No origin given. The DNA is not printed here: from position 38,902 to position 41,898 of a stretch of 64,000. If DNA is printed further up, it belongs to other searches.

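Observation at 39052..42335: Large Gly/Ser-linked modular protein with a PAP2 acid-phosphatase domain, followed by a miniature FNT-family channel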

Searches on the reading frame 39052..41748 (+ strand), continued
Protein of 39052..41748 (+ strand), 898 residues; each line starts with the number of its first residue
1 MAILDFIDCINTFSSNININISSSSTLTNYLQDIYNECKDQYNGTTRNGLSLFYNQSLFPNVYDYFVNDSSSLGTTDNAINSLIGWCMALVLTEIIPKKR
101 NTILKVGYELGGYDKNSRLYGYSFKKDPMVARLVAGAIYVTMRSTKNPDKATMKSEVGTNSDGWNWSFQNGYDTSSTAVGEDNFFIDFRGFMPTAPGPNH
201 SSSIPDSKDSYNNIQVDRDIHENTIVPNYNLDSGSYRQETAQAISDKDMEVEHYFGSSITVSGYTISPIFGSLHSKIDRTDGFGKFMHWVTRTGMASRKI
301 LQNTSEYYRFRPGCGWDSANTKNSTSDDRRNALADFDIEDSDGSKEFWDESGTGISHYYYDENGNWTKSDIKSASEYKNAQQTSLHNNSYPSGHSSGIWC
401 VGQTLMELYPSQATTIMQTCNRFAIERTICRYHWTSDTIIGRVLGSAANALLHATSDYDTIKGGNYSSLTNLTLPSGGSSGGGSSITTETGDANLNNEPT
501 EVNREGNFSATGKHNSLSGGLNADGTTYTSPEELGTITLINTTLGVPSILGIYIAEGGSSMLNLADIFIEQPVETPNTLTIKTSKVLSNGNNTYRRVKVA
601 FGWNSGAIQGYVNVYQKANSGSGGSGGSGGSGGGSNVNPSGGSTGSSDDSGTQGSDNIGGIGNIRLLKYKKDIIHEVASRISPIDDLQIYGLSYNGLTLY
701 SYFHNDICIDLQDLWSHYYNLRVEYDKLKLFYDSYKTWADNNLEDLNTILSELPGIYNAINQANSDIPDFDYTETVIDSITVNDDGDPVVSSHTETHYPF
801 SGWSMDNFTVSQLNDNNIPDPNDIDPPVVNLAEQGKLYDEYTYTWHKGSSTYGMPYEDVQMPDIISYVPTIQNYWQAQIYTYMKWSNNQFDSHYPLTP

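Call 18: find_homologous_proteins(query=window:39052-41748:+, max_evalue=0.001)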
Query window:39052-41748:+ (898 aa): 124 proteins with E <= 0.001 among 8000 candidates; the best 120 are listed.
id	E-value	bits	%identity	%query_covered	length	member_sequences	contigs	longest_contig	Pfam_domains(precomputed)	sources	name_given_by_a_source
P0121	4.6e-110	387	44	51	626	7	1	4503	PF01569.28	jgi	jgi:hypothetical protein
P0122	1.4e-109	386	43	51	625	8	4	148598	PF01569.28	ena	-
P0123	5.4e-109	384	43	49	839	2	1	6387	PF01569.28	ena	-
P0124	6.9e-109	383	47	49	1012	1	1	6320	PF19190.7,PF01569.28,PF13004.14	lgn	-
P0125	5.5e-108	380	44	52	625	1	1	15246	PF01569.28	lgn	-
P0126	1.1e-105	373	46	51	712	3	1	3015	PF01569.28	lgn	-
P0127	4.8e-105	371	45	49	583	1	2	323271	PF01569.28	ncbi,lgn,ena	-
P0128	5.3e-105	371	43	51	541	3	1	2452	PF01569.28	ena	-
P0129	6.6e-105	370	45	49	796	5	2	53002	PF26182.1,PF01569.28,PF02368.25,PF26918.1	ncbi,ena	-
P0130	1.1e-104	369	42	51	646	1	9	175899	PF01569.28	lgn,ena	-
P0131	3.0e-104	368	42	51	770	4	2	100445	PF01569.28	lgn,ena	-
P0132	3.1e-104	368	43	50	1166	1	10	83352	PF01569.28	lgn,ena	-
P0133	8.0e-104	367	44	50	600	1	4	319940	PF01569.28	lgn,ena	-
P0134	1.1e-103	366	46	48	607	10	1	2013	PF01569.28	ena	-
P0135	1.1e-103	366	45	48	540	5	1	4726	PF01569.28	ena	-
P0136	1.2e-103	366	43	51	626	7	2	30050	PF01569.28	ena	-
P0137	1.8e-103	366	42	51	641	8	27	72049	PF01569.28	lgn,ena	-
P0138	4.7e-103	364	43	49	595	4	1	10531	PF01569.28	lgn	-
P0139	6.0e-103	364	43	49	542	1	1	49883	PF01569.28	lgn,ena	-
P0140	6.2e-103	364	42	50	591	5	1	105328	PF01569.28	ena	-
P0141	6.8e-103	364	45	51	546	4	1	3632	PF01569.28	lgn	-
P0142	1.0e-102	363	42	52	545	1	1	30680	PF01569.28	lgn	-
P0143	1.0e-102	363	43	49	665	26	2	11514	PF01569.28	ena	-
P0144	1.3e-102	363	43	53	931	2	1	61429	PF26182.1,PF01569.28,PF02368.25,PF26918.1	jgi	jgi:hypothetical protein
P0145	1.3e-102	363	43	51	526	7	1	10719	PF01569.28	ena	-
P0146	4.8e-102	361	41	51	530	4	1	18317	PF01569.28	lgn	-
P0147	5.1e-101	357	43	51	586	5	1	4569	PF01569.28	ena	-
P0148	7.5e-101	357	42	51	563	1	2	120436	PF01569.28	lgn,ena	-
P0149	7.6e-101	357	43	51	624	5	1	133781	PF01569.28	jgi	-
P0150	7.6e-101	357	43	51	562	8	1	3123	PF01569.28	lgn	-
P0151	9.9e-101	356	43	51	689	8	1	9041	PF26182.1,PF01569.28,PF02368.25,PF26918.1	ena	-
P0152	1.6e-100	356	43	51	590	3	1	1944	PF01569.28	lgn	-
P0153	2.0e-100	355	41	51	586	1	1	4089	PF01569.28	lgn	-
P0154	3.0e-100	355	44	49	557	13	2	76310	PF01569.28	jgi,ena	-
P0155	4.5e-100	354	43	50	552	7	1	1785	PF01569.28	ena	-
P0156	4.8e-100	354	43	49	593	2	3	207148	PF01569.28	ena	-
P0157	5.8e-100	354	45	50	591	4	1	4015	PF01569.28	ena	-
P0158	8.0e-100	353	42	49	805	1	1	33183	PF01569.28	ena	-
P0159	1.6e-99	352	44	49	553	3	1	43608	PF01569.28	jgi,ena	-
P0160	5.3e-99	351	43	50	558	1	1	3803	PF01569.28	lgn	-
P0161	1.4e-98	349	43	50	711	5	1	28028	PF01569.28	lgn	-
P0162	2.0e-98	349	44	51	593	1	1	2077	PF01569.28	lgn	-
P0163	2.5e-98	348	43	51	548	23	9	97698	PF01569.28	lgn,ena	-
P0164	4.1e-98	348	41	49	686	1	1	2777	PF01569.28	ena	-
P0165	5.5e-98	347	43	49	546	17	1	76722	PF01569.28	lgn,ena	-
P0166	6.1e-98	347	42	49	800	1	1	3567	PF26182.1,PF01569.28,PF02368.25,PF26918.1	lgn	-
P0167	7.3e-98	347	42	49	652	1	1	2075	PF01569.28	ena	-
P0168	7.4e-98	347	42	49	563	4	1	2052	PF01569.28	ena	-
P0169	1.1e-97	346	41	51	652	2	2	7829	PF01569.28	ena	-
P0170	1.8e-97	346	42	52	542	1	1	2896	PF01569.28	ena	-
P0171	3.1e-97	345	42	51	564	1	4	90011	PF01569.28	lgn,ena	-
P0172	3.4e-97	345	44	49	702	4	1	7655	PF01569.28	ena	-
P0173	8.9e-97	343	40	50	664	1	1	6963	PF01569.28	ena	-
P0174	1.0e-96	343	41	49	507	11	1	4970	PF01569.28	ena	-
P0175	1.1e-96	343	43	49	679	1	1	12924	PF01569.28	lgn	-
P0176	1.5e-96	343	41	49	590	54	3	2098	PF01569.28,PF05887.17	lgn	-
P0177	1.9e-96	342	43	51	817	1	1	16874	PF01569.28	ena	-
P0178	2.1e-96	342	41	50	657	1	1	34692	PF01569.28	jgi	jgi:hypothetical protein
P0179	2.9e-96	342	42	49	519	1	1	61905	PF01569.28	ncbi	-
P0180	5.4e-96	341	41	49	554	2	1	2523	PF01569.28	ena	-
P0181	5.8e-96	341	42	48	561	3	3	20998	PF01569.28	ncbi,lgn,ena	-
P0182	6.1e-96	341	41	52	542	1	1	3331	PF01569.28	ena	-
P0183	8.2e-96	340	43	49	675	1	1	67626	PF01569.28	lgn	-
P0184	8.7e-96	340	42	49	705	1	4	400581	PF01569.28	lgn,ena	-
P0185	1.7e-95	339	42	51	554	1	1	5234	PF01569.28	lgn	-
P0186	1.9e-95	339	40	50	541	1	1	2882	PF01569.28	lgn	-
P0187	2.0e-95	339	39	50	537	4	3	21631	PF01569.28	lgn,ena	-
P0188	2.2e-95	339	42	48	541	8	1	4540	PF01569.28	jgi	-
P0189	2.4e-95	339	41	49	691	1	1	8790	PF01569.28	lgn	-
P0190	1.4e-94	336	42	49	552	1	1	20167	PF01569.28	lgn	-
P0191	1.6e-94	336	40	50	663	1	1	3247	PF01569.28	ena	-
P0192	1.6e-94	336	41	51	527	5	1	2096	PF01569.28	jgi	jgi:hypothetical protein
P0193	1.6e-94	336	41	51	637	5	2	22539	PF01569.28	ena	-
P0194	3.9e-94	335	41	49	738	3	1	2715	PF01569.28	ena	-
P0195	4.2e-94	335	40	50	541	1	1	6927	PF01569.28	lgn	-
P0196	5.2e-94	334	41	50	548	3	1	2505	PF01569.28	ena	-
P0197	5.6e-94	334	42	49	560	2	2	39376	PF01569.28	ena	-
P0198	1.0e-93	333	40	50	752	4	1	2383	PF01569.28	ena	-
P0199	1.2e-93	333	41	49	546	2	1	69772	PF01569.28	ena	-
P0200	2.0e-93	332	41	49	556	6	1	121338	PF01569.28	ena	-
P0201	2.0e-93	332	40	50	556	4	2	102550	PF01569.28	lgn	-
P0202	2.4e-93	332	42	50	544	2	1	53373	PF01569.28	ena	-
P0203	2.7e-93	332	41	49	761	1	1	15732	PF01569.28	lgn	-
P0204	5.6e-93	331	40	49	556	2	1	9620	PF01569.28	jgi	jgi:hypothetical protein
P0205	1.7e-92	329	41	51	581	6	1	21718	PF01569.28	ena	-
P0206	2.8e-92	328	41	50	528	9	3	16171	PF01569.28,PF05887.17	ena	-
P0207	3.7e-92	328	39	52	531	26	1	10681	PF01569.28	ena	-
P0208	4.0e-92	328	41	51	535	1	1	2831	PF01569.28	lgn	-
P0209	4.6e-92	328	41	49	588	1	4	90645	PF01569.28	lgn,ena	-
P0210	4.7e-92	328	41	49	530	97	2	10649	PF01569.28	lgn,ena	-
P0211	1.2e-91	326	40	49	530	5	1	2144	PF01569.28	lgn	-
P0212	1.9e-91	326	41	51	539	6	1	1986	PF01569.28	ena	-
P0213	1.1e-90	323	39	51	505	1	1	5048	PF01569.28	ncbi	-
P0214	1.9e-90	322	39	50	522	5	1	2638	PF01569.28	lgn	-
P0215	2.9e-90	322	40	49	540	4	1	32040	PF01569.28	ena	-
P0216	4.6e-89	318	39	49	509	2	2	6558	PF01569.28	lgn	-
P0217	6.6e-88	314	40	50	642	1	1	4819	PF01569.28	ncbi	-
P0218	3.2e-87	312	39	51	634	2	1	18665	PF01569.28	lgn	-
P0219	7.7e-87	310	40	51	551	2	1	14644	PF01569.28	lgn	-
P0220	8.6e-86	307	39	51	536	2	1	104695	PF01569.28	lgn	-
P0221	4.0e-85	305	38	51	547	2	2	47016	PF01569.28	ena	-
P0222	4.5e-85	305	38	51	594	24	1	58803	PF01569.28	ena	-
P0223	5.2e-84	301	39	50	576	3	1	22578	PF01569.28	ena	-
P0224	8.3e-84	300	39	49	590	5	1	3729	PF01569.28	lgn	-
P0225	3.7e-82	295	38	51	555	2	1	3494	PF01569.28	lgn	-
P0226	4.2e-82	295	39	49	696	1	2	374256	PF01569.28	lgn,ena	-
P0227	4.0e-81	292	40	51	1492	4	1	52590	PF01569.28,PF07484.18,PF02368.25,PF21939.2,PF26918.1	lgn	-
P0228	1.0e-80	290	39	48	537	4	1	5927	PF01569.28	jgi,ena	-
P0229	3.9e-80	288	39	49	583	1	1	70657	PF01569.28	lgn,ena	-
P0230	5.2e-80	288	38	50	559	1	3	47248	PF01569.28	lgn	-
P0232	9.0e-76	274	37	49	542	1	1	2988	PF01569.28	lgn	-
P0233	3.9e-73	265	37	50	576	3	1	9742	PF01569.28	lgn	-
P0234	7.6e-73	264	37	49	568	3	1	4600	PF01569.28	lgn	-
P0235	2.7e-71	259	35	49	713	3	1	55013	PF01569.28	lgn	-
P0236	2.4e-64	236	37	49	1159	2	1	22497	PF01569.28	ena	-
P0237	1.1e-63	234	35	50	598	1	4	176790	PF01569.28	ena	-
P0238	1.3e-63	234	34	51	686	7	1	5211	PF01569.28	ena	-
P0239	1.8e-60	223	36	49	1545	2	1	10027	PF01569.28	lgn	-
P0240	5.9e-60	221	35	49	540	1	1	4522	PF01569.28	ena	-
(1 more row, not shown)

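Call 19: find_encoding_contigs(protein=P0129, flank=10000, max_places=2)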
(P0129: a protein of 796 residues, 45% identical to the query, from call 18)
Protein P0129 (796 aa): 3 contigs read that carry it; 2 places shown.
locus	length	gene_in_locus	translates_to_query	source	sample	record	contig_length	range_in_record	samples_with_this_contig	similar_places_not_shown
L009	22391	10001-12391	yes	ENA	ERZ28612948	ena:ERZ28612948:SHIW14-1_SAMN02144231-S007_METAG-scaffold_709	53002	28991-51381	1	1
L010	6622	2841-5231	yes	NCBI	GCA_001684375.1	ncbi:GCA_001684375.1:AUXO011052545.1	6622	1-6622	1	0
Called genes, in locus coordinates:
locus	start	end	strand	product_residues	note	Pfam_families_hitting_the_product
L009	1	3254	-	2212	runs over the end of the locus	-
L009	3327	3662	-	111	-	-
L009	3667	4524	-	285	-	PF26809:Phage_T4_gp13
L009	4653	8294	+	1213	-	PF00270:DEAD (faint)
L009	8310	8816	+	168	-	-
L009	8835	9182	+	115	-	-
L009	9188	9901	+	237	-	-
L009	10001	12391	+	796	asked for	PF02368:Big_2 (faint), PF26182:Ig_NUP210_5th (faint), PF26918:Ig_Eae (weak), PF01569:PAP2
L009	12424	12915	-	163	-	-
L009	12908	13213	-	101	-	-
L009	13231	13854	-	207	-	-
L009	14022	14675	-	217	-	-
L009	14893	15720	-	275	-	PF09414:RNA_ligase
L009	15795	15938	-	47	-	-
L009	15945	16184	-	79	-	-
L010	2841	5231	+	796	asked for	PF02368:Big_2 (faint), PF26182:Ig_NUP210_5th (faint), PF26918:Ig_Eae (weak), PF01569:PAP2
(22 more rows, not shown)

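Call 20: find_encoding_contigs(protein=P0227, flank=10000, max_places=2)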
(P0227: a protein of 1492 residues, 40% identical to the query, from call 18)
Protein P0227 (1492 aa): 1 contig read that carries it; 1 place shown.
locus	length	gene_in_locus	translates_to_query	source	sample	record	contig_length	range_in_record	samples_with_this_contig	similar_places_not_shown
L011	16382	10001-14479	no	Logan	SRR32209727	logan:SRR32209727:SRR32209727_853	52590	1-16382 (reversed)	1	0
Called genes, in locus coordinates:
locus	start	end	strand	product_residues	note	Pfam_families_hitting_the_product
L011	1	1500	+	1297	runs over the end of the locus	-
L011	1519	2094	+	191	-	-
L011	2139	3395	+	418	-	-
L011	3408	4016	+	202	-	-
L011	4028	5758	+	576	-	-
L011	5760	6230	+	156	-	-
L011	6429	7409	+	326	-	-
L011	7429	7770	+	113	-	-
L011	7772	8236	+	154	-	-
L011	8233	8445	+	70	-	-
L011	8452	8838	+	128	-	PF25223:DUF7841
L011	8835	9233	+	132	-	-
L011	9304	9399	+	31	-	-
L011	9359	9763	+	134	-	-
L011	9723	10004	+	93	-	-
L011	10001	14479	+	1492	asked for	PF07484:Collar, PF21939:Gp10_C (weak), PF02368:Big_2 (faint), PF26918:Ig_Eae (faint), PF01569:PAP2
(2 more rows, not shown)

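Call 21: find_encoding_contigs(protein=P0127, flank=10000, max_places=2)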
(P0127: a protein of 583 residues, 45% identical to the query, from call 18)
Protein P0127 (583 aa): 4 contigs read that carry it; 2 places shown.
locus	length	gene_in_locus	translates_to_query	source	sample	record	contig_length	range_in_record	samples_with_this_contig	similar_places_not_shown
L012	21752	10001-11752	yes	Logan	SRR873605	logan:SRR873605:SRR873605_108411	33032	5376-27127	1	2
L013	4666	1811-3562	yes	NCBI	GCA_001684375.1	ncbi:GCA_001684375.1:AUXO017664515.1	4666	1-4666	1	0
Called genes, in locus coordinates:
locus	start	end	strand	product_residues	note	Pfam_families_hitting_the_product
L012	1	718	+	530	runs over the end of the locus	-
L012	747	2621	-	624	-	-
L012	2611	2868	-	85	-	PF19668:DUF6171 (weak)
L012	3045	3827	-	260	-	-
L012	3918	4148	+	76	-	-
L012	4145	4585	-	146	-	-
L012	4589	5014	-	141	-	-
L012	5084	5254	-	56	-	-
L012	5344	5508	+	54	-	-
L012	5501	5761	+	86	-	-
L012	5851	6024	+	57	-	-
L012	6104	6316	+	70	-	-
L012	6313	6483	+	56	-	-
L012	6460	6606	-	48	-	-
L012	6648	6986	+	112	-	-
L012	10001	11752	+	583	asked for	PF01569:PAP2 (weak)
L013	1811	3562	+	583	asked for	PF01569:PAP2 (weak)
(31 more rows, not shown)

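Call 49: predict_structure(alignment_id=A2)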
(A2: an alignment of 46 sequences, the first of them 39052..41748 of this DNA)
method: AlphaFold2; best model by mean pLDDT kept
length: 898 residues; sequences in the alignment: 46
mean_pLDDT: 64.9   pTM: 0.60
mean pLDDT of the five models: 64.9, 62.1, 62.1, 61.9, 61.6
residues with pLDDT >= 90: 267; 70-90: 166; 50-70: 119; < 50: 346
segments of 3 or more residues with pLDDT < 50: 345-350, 352-357, 472-538, 540-544, 548-567, 584-638, 640-701, 703-714, 767-772, 797-854, 856-898
pLDDT, mean of each block of 10 residues (from residue 1): 85 91 93 98 97 95 82 90 98 96 97 93 96 99 96 89 77 83 92 71 76 90 95 92 87 79 86 67 85 92 79 87 92 84 47 47 54 83 81 95 96 96 95 93 97 93 72 36 30 28 31 33 36 46 46 39 48 53 46 40 41 34 32 36 33 31 32 42 41 35 42 53 69 74 67 63 53 58 69 59 30 32 32 29 27 31 30 29 29 33
secondary structure, 60 per line:
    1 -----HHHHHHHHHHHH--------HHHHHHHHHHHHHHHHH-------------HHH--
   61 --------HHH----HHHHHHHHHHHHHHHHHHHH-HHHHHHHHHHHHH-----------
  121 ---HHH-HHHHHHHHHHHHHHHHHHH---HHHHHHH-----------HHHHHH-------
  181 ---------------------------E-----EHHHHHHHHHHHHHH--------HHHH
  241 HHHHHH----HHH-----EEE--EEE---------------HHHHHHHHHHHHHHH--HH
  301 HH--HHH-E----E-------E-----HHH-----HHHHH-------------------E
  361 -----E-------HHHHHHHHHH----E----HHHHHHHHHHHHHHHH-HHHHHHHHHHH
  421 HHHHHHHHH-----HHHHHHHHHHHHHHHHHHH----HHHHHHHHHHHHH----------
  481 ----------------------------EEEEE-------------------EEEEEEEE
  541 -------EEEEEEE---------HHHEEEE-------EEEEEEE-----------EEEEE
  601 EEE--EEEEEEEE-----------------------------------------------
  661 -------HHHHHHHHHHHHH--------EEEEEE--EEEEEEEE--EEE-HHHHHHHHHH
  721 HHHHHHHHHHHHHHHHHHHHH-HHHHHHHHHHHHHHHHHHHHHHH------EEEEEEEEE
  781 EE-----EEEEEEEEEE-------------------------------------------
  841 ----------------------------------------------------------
elements in order (helices of 4 or more, strands of 3 or more residues): H6-17 H26-42 H76-95 H97-109 H128-146 H150-156 H168-173 H215-228 H237-246 E259-261 E264-266 H282-296 H299-302 H336-340 H374-383 H393-408 H410-429 H435-453 H458-470 E509-513 E533-540 E548-554 E567-570 E578-584 E596-603 E606-613 H668-680 E689-694 E697-704 E707-709 H711-741 H743-765 E772-782 E788-797
